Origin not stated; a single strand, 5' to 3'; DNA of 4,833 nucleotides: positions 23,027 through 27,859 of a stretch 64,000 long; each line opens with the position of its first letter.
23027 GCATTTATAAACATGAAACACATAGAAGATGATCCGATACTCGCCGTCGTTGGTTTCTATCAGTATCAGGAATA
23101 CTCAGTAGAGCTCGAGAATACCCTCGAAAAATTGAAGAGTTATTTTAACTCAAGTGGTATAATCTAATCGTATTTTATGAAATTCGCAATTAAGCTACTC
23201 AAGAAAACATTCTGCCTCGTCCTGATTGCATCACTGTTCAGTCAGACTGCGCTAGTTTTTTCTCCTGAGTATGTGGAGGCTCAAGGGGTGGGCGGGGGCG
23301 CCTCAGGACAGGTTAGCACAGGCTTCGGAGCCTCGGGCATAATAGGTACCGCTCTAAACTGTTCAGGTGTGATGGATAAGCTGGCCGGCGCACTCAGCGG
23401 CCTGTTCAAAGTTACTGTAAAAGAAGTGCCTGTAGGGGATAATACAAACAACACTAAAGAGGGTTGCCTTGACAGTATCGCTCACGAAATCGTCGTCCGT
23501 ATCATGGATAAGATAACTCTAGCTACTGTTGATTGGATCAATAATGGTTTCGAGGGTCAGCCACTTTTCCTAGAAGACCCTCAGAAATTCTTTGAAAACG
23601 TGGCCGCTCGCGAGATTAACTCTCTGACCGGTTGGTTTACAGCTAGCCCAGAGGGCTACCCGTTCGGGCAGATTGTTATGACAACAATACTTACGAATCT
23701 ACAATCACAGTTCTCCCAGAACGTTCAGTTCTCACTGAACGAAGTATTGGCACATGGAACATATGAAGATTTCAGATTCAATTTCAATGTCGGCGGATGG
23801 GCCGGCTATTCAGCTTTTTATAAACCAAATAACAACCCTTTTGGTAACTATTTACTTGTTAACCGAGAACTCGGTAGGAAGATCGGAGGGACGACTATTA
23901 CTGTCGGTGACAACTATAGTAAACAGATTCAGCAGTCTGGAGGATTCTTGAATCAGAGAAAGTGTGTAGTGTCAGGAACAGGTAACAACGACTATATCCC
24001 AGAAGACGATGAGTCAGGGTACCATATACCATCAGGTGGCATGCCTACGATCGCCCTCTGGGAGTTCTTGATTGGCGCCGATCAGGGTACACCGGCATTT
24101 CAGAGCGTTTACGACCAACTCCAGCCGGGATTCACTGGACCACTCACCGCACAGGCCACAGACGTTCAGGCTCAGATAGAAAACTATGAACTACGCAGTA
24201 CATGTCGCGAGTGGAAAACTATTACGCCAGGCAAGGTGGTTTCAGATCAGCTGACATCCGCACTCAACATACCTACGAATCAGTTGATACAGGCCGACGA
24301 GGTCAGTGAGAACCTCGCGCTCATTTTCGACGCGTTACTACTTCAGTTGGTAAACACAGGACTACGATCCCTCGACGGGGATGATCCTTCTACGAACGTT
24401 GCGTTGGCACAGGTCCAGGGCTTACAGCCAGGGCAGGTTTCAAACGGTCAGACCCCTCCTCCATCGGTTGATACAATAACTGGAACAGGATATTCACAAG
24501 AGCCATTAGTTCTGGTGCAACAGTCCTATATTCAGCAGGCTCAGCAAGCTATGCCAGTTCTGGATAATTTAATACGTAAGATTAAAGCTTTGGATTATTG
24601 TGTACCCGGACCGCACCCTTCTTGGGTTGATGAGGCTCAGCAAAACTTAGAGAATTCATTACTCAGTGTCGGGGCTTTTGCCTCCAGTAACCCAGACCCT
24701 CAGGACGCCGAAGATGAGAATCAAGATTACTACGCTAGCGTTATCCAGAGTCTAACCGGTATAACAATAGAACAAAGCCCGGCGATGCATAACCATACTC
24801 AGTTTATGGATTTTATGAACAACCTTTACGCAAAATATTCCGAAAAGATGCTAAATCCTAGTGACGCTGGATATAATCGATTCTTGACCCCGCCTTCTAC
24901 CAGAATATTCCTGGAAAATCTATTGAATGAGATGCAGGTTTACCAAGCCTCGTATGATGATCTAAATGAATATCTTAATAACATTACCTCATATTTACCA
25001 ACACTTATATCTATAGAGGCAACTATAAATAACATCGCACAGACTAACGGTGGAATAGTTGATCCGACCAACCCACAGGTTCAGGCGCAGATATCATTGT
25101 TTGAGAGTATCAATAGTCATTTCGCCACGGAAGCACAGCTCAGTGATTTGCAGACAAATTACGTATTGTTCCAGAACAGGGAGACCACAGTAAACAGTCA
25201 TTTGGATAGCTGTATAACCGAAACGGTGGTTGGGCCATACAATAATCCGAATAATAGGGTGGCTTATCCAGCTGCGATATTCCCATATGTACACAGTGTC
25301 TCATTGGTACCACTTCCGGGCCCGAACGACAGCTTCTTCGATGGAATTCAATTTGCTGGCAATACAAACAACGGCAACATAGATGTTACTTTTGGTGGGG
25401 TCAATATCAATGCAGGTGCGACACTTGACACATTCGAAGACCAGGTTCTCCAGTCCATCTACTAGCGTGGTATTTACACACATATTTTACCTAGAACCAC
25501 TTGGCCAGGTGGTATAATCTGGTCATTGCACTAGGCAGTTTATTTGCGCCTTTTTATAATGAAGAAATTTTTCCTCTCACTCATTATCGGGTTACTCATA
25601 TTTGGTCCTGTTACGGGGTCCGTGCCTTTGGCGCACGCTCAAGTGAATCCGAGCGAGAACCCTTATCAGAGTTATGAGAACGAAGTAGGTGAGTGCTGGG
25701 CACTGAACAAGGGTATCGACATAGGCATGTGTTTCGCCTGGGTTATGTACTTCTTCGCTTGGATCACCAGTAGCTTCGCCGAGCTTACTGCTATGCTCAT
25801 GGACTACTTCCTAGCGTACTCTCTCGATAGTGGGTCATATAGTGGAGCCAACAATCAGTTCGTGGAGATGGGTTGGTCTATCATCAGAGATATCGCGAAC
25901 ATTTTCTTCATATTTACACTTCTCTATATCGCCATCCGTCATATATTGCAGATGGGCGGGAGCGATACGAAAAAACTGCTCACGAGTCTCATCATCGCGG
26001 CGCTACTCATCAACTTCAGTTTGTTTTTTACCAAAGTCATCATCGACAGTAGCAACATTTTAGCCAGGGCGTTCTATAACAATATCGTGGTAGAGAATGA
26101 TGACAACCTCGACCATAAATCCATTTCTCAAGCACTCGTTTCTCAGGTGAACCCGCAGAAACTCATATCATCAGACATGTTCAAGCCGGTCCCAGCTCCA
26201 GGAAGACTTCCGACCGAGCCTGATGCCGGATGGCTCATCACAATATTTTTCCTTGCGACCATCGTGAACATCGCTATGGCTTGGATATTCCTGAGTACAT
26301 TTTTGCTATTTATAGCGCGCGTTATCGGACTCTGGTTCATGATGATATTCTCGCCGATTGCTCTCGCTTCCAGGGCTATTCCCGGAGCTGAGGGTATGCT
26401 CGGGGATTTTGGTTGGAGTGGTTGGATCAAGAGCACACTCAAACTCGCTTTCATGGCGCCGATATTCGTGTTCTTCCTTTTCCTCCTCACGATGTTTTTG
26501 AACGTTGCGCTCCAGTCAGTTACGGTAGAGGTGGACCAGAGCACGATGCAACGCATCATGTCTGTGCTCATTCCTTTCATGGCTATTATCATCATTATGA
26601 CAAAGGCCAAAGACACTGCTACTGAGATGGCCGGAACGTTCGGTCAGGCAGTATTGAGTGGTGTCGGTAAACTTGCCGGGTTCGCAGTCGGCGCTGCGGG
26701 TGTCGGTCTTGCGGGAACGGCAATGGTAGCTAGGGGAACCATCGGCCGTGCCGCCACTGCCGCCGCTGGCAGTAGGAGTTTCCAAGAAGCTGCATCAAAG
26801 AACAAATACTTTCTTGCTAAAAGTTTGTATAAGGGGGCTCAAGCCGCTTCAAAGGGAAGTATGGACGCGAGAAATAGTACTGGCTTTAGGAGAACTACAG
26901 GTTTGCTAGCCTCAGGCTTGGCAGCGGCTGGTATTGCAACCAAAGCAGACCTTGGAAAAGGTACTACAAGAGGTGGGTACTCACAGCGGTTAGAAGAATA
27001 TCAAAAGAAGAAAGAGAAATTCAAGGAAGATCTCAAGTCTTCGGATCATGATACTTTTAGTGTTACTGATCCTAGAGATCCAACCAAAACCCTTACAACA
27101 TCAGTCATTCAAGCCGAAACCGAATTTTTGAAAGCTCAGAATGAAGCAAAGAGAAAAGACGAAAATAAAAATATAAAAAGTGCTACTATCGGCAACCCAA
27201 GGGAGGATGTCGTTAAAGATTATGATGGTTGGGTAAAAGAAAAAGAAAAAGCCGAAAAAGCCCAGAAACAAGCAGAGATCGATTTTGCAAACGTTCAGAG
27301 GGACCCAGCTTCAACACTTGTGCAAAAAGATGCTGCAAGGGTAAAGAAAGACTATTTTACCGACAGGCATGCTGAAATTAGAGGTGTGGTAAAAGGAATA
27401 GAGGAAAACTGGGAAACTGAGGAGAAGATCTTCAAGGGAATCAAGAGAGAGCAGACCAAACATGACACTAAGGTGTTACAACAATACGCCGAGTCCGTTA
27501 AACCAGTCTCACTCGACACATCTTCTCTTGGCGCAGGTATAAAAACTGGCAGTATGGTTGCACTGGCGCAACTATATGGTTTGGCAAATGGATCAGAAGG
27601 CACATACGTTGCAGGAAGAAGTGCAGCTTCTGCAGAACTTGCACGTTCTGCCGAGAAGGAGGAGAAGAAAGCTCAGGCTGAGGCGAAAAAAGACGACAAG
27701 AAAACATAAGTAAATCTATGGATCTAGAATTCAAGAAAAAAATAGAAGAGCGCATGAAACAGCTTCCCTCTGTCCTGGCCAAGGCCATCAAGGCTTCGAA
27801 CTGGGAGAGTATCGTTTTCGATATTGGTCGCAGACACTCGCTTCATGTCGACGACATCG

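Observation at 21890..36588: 15-kb operon-like cluster encoding a type-IV-secretion-like envelope apparatus with many uncharacterised secreted proteins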

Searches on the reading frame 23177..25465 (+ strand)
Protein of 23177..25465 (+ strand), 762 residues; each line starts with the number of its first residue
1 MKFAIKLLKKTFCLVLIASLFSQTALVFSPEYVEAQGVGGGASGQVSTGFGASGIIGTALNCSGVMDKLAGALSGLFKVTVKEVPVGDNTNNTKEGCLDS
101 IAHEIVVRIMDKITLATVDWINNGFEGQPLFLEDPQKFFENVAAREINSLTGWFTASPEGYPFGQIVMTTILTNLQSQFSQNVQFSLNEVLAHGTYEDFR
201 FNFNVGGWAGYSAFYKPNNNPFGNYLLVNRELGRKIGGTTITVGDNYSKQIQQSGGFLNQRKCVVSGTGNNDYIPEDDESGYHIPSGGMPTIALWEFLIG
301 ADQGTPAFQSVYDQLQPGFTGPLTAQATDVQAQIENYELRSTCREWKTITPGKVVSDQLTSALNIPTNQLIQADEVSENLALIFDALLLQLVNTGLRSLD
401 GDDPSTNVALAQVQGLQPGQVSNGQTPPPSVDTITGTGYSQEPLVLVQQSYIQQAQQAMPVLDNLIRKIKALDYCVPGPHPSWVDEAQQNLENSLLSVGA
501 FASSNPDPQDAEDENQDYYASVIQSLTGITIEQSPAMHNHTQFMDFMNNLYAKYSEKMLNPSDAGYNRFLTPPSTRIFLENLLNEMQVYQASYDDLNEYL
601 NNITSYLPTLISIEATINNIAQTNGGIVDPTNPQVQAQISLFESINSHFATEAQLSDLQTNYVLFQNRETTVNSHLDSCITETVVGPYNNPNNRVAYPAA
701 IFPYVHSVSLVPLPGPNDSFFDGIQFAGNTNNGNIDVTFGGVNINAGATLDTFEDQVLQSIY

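Call 4: search_protein_families(library=pfam, max_evalue=0.01, proteins=[window:23177-25465:+])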
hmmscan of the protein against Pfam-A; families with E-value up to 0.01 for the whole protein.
window:23177-25465:+ (762 aa): 0 families

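Call 20: search_protein_families(library=ncbifam, max_evalue=0.01, proteins=[window:23177-25465:+])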
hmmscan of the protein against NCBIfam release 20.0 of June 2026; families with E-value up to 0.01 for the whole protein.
window:23177-25465:+ (762 aa): 0 families

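Call 25: search_solved_structures(query=A2, max_evalue=1)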
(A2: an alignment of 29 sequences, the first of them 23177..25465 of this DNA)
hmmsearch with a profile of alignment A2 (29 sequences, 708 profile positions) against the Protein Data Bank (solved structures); distinct sequences matched with E-value up to 1: 4.
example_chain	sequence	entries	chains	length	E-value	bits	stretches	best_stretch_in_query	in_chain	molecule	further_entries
6b3o_A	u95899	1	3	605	0.12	14.6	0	511-618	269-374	Spike glycoprotein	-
6at7_A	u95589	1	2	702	0.64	12.2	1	325-421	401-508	Phenylalanine ammonia-lyase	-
4h33_A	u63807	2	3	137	0.73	12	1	5-85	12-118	Lmo2059 protein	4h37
9s4q_25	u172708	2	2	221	0.92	11.7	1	536-606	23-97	Kinetochore protein SPC25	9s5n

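Call 38: find_homologous_proteins(query=window:23177-25465:+, max_evalue=0.00001)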
Query window:23177-25465:+ (762 aa): 61 proteins with E <= 0.00001 among 8000 candidates.
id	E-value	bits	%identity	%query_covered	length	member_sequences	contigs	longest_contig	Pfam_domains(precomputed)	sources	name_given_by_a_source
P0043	0.0e+0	1427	82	100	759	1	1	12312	-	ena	-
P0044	5.3e-271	919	57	99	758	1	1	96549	-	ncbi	-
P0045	2.7e-266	904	55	99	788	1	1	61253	-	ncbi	-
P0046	1.2e-264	898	57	100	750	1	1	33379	-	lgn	-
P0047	7.1e-259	879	53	100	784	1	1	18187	-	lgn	-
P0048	1.0e-257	875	54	100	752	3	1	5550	-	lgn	-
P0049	2.4e-251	854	54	100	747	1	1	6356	-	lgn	-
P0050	4.7e-250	850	53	100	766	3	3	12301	-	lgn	-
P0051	4.2e-249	847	54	99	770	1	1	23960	-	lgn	-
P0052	2.3e-240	818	52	100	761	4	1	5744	-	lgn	-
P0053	2.6e-239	814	52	100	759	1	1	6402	-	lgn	-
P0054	1.6e-231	789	51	99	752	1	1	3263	-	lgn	-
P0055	1.4e-229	782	51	100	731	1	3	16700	-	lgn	-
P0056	8.5e-209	714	48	99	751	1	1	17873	-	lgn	-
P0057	1.3e-205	703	46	99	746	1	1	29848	-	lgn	-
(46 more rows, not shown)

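Call 52: predict_structure(alignment_id=A5)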
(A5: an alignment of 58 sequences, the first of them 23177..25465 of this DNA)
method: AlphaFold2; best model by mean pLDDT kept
length: 762 residues; sequences in the alignment: 58
mean_pLDDT: 71.1   pTM: 0.50
mean pLDDT of the five models: 71.1, 68.9, 68.0, 67.3, 66.4
residues with pLDDT >= 90: 294; 70-90: 142; 50-70: 90; < 50: 236
segments of 3 or more residues with pLDDT < 50: 24-99, 124-135, 154-158, 160-165, 175-180, 182-226, 232-259, 351-353, 358-391, 393-395, 418-425
pLDDT, mean of each block of 10 residues (from residue 1): 81 81 45 30 41 31 38 35 31 46 54 54 44 51 57 48 48 50 45 41 34 40 49 41 41 42 86 88 89 93 95 93 93 94 79 49 38 42 46 49 58 48 61 83 94 97 93 91 91 94 96 96 95 94 96 94 85 87 92 95 94 94 89 91 91 92 94 93 90 85 72 85 91 92 92 88 74
secondary structure, 60 per line:
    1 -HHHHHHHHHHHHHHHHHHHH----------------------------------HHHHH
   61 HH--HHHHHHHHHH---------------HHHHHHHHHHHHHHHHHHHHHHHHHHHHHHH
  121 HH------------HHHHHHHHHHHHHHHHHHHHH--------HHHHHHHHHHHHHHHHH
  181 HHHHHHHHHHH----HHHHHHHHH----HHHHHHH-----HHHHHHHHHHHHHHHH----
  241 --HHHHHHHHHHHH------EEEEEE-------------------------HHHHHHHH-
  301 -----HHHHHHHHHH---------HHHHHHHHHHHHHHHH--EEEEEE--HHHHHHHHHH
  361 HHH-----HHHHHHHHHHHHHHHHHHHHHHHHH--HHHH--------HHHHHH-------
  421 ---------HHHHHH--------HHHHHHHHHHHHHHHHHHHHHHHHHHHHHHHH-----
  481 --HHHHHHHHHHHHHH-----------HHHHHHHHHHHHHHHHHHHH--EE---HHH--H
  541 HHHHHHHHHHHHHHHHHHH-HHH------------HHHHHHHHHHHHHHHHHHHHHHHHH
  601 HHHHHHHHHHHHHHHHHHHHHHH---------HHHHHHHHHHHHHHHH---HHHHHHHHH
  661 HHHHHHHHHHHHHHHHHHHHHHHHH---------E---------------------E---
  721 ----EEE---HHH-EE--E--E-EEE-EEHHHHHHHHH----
elements in order (helices of 4 or more, strands of 3 or more residues): H2-21 H56-62 H65-74 H90-122 H135-155 H164-191 H196-204 H209-215 H221-236 H243-254 E261-266 H292-299 H306-315 H325-340 E343-348 H351-363 H369-393 H396-399 H408-413 H430-435 H444-475 H483-496 H508-527 H540-559 H576-623 H633-648 H652-685 E725-727 E744-746 H750-758

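Call 82: search_protein_families(library=pfam, alignment_id=A2, max_evalue=0.01)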
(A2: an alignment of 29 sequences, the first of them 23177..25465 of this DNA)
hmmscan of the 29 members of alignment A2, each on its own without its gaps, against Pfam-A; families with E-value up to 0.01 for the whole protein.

A. member 1, window:23177-25465:+ (762 aa): 0 families

B. families by the number of members that match (of 29 scanned): 9 families
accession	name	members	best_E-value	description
PF22633.2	F5_F8_type_C_2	2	2.7e-12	NedA-like, galactose-binding domain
PF00754.31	F5_F8_type_C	2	4e-08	F5/8 type C domain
PF13629.12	T2SS-T3SS_pil_N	2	9.1e-06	Pilus formation protein N terminal region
PF16403.11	Bact_surface_Ig-like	1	3.4e-16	Bacterial surface protein, Ig-like domain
PF06009.19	Laminin_II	1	0.0002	Laminin Domain II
PF25803.1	Spectrin_SYNE1_2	1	0.0026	Nesprin-1, spectrin repeats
PF22963.3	Ig_NUP210_3rd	1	0.0055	NUP210 Ig-like domain 3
PF07961.18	MBA1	1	0.0078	MBA1-like protein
PF05928.16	Zea_mays_MuDR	1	0.0088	Zea mays MURB-like protein (MuDR)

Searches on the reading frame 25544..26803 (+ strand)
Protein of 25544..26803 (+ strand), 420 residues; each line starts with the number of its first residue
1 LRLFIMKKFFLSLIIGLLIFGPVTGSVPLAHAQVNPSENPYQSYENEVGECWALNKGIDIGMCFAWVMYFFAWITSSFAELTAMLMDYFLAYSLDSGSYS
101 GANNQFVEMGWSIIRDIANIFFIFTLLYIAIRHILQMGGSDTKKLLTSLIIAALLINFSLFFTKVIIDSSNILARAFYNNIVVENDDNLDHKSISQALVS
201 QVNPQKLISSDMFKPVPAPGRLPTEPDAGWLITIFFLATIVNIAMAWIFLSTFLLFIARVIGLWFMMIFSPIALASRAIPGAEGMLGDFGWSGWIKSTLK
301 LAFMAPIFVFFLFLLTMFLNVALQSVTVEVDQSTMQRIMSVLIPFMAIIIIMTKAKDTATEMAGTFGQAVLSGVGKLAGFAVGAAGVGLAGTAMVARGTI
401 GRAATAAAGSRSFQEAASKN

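Call 92: find_homologous_proteins(query=window:25544-26803:+, max_evalue=0.001)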
Query window:25544-26803:+ (420 aa): 176 proteins with E <= 0.001 among 8000 candidates; the best 120 are listed.
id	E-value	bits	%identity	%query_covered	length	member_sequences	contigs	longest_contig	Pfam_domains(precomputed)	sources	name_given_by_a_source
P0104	1.0e-264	896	100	99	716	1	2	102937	-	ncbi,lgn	-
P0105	1.1e-202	692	77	99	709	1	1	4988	-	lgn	-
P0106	2.8e-127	443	54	97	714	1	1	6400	-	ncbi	-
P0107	3.6e-125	437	56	85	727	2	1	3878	-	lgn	-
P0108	1.1e-124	435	52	99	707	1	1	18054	-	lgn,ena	-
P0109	1.3e-124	435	50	99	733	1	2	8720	-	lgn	-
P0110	2.2e-123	431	54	97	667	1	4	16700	-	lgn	-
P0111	4.0e-123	430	54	96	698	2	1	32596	-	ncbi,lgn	-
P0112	1.5e-121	425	53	93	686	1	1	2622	-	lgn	-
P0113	5.7e-121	423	56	86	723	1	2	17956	-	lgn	-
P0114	7.7e-121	422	57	84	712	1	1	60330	-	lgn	-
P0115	1.6e-119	418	50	98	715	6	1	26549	-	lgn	-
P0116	8.6e-118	412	52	99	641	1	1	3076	-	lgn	-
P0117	2.0e-117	411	54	99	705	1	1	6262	-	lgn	-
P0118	2.5e-117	411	51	99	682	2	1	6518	-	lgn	-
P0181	4.7e-46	176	36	72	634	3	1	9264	PF19590.5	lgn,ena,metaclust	metaclust:\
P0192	4.1e-34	137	32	82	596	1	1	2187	PF19590.5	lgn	-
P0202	1.0e-28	119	32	79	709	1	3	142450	PF04610.20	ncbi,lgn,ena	-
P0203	1.9e-28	118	31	71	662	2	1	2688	PF04610.20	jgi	-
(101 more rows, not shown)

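Call 93: search_protein_families(library=pfam, max_evalue=0.01, proteins=[P0181, P0192, P0202, P0203])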
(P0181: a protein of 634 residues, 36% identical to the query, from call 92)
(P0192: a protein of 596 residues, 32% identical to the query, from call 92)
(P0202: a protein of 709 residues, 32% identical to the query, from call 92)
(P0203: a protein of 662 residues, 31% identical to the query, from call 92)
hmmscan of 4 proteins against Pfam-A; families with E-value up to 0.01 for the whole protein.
P0181 (634 aa): 0 families

P0192 (596 aa): 1 family
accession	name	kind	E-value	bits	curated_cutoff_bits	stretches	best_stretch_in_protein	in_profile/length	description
PF04610.19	TrbL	-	0.00026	21.3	25.9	1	95-333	12-211/215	TrbL/VirB6 plasmid conjugal transfer protein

P0202 (709 aa): 2 families
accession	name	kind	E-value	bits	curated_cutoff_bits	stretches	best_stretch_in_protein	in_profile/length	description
PF04610.19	TrbL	-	8.9e-08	32.6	25.9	1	107-337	3-204/215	TrbL/VirB6 plasmid conjugal transfer protein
PF24287.1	DUF7475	-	0.0085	16.8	31.3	1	216-311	4-96/115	Family of unknown function (DUF7475)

P0203 (662 aa): 2 families
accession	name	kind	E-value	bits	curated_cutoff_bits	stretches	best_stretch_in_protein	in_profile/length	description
PF04610.19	TrbL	-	4.4e-07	30.3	25.9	1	53-253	3-183/215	TrbL/VirB6 plasmid conjugal transfer protein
PF24287.1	DUF7475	-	0.0019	18.9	31.3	1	176-259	23-99/115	Family of unknown function (DUF7475)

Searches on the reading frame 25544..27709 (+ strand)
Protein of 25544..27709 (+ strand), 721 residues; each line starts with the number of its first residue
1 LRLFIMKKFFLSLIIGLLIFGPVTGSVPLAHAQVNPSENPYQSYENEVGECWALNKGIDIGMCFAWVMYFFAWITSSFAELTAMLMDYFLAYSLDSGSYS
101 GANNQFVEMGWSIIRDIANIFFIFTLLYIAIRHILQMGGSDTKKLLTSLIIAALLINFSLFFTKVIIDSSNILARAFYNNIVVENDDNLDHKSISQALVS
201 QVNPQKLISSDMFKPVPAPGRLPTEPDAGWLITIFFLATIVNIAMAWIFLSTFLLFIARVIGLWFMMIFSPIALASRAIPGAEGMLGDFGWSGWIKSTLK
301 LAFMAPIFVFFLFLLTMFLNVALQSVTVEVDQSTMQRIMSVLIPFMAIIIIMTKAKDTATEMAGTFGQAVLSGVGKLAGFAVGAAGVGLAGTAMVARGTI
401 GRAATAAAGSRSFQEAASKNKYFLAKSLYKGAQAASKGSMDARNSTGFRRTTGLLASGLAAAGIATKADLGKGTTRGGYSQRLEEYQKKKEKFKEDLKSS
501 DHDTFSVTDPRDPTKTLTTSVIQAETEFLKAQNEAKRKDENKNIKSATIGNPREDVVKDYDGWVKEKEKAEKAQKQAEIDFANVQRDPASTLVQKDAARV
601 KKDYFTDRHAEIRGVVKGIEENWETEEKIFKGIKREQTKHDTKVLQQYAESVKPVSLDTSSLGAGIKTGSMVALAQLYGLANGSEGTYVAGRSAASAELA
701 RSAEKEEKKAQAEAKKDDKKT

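Call 4: search_protein_families(library=pfam, max_evalue=0.01, proteins=[window:25544-27709:+])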
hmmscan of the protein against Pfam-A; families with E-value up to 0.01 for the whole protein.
window:25544-27709:+ (721 aa): 0 families

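Call 20: search_protein_families(library=ncbifam, max_evalue=0.01, proteins=[window:25544-27709:+])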
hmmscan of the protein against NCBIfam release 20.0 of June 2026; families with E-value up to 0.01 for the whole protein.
window:25544-27709:+ (721 aa): 1 family
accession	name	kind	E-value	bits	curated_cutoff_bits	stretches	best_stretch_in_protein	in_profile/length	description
NF045889.1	ICE_Mbov_0396_TM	equivalog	0.0005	19.6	70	1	106-369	51-304/306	Mbov_0396 family ICE element transmembrane protein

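Call 33: search_solved_structures(query=A4, max_evalue=5)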
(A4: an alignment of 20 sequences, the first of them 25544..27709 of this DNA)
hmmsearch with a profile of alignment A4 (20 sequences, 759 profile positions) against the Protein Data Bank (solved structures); distinct sequences matched with E-value up to 5: 16.
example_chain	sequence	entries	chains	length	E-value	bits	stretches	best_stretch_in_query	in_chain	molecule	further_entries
7egm_C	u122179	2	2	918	0.011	17.6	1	509-622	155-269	SWI/SNF chromatin-remodeling complex subunit SNF5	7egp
29vf_O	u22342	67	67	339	0.064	15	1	566-639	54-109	TATA-box-binding protein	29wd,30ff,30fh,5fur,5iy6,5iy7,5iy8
6tik_C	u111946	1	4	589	0.16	13.7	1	462-737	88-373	Capsid protein,Putative adhesin/invasin,Capsid protein,Factor H-binding protein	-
9r2l_A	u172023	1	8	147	0.27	13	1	627-749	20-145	N37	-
9ijj_A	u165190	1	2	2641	0.44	12.3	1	530-639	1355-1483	Cilia and flagella associated protein 46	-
6tb4_F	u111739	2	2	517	1.3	10.8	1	558-720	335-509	Spt20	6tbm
8ro0_P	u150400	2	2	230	1.4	10.6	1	503-634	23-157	Spliceosome-associated protein CWC15 homolog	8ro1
6lqp_RW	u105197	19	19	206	1.5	10.5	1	493-600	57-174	Regulator of rDNA transcription protein 14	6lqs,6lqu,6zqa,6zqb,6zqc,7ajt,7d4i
7ml4_R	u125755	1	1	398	1.5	10.5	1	528-715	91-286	Transcription initiation factor IIF subunit beta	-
8vb2_M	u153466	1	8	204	2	10.1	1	540-696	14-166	Ejection protein 3 (gp50)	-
6i3m_C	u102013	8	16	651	2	10.1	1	523-617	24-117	Translation initiation factor eIF-2B subunit delta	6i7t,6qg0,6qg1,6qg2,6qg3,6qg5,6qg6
5cwo_A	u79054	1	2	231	2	10.1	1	552-730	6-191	Designed helical repeat protein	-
5fyw_R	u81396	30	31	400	2.7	9.7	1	537-714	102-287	TRANSCRIPTION INITIATION FACTOR IIF SUBUNIT BETA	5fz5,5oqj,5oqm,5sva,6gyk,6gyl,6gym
9jc1_A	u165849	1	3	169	4.2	9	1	540-626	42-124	ATP synthase subunit b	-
1jad_A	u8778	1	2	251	4.7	8.9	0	508-632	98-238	phospholipase C beta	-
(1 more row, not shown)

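Call 35: search_protein_families(library=pfam, alignment_id=A4, max_evalue=0.01)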
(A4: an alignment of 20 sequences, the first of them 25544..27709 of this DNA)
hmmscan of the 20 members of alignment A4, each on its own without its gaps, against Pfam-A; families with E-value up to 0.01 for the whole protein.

A. member 1, window:25544-27709:+ (721 aa): 0 families

B. families by the number of members that match (of 20 scanned): 0 families
